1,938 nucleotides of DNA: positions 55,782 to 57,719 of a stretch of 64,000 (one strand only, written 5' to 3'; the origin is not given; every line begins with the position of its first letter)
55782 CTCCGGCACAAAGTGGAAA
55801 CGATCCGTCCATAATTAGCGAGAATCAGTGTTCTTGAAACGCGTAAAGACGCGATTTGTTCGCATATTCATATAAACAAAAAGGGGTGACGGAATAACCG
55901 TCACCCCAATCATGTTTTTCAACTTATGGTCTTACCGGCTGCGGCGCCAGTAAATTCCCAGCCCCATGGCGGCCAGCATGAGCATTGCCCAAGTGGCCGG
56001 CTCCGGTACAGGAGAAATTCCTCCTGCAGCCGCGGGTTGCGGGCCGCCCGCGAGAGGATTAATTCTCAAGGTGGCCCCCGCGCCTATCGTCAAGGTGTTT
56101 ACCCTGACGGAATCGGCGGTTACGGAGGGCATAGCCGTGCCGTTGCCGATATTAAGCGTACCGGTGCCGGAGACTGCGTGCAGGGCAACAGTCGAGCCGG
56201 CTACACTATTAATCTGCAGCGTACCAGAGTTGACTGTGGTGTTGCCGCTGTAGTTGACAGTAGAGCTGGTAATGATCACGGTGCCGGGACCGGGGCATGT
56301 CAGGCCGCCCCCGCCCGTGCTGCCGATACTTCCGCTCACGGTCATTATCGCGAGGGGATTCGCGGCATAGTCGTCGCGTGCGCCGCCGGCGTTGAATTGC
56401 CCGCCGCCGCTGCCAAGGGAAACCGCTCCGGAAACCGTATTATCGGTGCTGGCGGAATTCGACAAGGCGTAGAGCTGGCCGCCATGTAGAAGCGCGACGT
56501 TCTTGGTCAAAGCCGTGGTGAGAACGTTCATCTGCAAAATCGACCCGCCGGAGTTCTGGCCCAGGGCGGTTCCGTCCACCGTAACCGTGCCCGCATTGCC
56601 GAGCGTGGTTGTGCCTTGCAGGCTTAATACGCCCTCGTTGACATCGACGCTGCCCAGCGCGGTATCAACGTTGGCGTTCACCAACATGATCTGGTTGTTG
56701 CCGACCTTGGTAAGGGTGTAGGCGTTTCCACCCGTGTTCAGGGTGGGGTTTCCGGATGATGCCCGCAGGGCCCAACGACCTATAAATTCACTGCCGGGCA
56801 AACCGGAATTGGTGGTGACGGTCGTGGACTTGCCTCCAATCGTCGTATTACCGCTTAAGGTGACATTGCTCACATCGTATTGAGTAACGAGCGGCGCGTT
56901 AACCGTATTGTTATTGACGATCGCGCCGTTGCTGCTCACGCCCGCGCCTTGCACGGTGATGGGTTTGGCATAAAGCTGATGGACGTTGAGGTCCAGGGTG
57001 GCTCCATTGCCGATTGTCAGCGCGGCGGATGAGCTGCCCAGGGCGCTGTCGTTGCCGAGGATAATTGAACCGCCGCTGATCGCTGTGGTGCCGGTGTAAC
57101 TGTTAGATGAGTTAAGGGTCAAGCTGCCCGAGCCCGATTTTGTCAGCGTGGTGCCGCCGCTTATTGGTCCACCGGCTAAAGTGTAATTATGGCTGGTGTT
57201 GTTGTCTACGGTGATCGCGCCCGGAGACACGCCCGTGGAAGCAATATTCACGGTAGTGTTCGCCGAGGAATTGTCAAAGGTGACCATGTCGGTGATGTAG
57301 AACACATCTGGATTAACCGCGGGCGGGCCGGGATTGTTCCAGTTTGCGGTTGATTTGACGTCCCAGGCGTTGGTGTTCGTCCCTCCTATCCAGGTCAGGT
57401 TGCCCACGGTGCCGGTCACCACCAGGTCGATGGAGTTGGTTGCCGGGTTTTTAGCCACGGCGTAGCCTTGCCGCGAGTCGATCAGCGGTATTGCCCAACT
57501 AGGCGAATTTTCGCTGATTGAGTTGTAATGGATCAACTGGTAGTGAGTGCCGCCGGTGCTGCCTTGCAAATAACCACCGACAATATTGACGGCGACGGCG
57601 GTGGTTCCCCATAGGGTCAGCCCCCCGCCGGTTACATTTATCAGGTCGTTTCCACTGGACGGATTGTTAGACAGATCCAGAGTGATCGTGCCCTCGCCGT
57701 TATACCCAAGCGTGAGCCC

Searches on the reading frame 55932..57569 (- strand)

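Call 26: search_protein_families(library=pfam, proteins=[window:55932-57569:-], max_evalue=0.001)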
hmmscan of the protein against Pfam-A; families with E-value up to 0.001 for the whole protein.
window:55932-57569:- (545 aa): 2 families
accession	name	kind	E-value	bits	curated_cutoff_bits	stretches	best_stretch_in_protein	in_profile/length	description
PF12951.13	PATR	-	6.5e-10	39.3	27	2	142-168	1-27/30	Passenger-associated-transport-repeat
PF07589.16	PEP-CTERM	-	1.3e-05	25.5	20.7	1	520-543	1-23/24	PEP-CTERM motif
